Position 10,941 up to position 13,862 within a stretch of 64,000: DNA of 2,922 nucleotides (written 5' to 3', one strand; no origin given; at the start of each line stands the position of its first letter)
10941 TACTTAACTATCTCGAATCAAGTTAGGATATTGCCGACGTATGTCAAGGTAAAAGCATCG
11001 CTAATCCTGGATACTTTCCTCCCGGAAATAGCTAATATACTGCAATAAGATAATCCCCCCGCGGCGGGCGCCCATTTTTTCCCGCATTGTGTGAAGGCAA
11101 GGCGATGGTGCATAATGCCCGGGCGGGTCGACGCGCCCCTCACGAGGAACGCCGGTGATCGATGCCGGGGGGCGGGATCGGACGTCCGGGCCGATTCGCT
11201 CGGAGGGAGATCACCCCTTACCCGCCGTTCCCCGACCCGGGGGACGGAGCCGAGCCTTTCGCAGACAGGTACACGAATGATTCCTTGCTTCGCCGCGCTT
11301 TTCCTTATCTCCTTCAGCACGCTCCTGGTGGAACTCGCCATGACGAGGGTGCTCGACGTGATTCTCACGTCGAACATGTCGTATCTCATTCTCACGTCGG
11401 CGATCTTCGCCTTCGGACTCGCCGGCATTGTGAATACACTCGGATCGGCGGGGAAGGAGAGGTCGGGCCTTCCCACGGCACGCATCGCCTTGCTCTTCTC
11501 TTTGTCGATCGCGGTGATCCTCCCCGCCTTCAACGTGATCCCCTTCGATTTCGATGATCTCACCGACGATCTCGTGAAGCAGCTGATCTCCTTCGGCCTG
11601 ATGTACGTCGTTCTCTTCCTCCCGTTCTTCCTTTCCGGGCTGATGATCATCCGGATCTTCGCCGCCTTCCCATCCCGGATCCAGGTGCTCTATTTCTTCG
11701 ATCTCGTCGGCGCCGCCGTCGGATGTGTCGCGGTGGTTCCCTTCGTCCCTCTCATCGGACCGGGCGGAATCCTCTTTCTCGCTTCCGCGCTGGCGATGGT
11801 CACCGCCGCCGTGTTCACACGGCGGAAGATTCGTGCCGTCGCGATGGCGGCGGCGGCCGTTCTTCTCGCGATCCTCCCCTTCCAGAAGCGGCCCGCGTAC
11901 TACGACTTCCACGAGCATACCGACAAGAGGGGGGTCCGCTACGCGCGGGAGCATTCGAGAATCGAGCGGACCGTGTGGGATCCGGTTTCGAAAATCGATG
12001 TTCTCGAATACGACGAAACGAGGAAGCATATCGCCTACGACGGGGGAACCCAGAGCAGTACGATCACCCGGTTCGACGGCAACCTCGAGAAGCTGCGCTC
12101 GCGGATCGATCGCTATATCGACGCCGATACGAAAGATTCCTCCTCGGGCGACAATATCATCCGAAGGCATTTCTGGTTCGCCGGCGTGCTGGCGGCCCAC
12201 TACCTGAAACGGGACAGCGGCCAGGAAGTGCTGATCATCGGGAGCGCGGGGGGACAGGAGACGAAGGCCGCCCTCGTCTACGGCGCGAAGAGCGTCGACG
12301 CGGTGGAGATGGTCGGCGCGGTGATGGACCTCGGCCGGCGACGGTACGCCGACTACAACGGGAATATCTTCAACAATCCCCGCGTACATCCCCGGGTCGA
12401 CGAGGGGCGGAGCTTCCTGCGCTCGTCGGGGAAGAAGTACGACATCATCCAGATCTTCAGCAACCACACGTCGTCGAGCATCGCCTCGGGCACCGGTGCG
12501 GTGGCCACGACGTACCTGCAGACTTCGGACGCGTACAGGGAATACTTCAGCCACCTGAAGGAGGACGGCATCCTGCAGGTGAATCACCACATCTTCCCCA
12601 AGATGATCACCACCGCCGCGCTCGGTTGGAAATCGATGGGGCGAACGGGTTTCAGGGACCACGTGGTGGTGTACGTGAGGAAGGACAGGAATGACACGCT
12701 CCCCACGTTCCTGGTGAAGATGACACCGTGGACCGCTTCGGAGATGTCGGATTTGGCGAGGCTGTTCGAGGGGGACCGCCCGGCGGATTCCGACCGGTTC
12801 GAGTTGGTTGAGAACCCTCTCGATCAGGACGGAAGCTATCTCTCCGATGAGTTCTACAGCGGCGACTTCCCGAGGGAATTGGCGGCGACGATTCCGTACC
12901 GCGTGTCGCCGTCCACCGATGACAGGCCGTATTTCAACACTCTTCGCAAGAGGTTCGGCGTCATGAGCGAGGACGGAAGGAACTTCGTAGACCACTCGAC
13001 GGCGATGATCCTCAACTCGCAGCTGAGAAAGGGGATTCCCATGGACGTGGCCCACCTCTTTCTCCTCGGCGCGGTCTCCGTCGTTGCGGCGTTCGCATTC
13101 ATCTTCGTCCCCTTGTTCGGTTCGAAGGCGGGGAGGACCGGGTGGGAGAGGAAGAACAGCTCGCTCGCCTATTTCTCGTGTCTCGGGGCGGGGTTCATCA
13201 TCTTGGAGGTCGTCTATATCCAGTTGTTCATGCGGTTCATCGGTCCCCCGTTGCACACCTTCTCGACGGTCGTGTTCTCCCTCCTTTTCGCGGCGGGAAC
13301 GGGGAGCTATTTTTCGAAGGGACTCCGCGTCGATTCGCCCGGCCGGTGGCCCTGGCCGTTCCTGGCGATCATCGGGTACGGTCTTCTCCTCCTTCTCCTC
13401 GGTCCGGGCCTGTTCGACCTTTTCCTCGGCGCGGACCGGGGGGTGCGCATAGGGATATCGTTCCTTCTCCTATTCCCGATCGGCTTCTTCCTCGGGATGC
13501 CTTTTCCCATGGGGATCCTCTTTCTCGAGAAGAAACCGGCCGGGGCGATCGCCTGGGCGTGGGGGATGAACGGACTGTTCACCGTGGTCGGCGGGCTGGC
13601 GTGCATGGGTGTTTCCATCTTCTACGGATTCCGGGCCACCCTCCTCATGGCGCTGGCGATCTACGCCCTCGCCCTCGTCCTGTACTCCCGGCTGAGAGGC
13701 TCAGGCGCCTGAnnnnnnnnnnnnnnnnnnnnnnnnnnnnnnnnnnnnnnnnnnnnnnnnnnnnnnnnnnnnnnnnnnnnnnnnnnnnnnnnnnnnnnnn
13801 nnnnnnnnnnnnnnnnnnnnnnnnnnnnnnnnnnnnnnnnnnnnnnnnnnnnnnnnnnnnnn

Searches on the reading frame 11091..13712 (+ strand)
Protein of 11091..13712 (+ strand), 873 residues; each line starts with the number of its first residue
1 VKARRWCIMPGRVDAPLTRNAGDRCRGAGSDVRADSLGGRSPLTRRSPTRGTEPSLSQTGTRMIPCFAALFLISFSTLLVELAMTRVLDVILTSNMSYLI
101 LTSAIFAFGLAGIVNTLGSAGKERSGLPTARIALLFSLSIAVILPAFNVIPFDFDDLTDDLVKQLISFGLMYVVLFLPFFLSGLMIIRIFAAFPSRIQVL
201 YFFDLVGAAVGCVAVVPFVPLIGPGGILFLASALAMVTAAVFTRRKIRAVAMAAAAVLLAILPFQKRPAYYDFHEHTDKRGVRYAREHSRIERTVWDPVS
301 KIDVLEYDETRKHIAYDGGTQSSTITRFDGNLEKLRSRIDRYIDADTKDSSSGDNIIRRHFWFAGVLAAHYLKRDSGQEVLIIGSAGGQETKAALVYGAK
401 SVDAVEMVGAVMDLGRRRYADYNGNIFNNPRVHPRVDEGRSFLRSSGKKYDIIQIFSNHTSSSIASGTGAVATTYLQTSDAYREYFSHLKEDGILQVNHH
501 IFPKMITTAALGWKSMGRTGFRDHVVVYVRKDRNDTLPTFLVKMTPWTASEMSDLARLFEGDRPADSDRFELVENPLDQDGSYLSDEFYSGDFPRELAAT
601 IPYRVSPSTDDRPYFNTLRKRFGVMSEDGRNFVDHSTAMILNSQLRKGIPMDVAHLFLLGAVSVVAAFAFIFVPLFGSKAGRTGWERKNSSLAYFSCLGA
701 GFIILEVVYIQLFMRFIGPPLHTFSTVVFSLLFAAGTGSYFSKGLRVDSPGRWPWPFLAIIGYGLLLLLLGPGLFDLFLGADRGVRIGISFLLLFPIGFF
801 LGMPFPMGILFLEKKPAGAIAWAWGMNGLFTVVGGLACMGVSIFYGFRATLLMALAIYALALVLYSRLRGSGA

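Call 39: search_protein_families(library=pfam, proteins=[window:11091-13712:+], max_evalue=0.0001)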
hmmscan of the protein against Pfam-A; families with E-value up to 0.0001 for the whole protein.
window:11091-13712:+ (873 aa): 1 family
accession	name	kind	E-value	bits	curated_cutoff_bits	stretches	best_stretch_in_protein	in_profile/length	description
PF01564.23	Spermine_synth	-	3.8e-05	23.8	22.9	1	376-495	18-128/186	Spermine/spermidine synthase domain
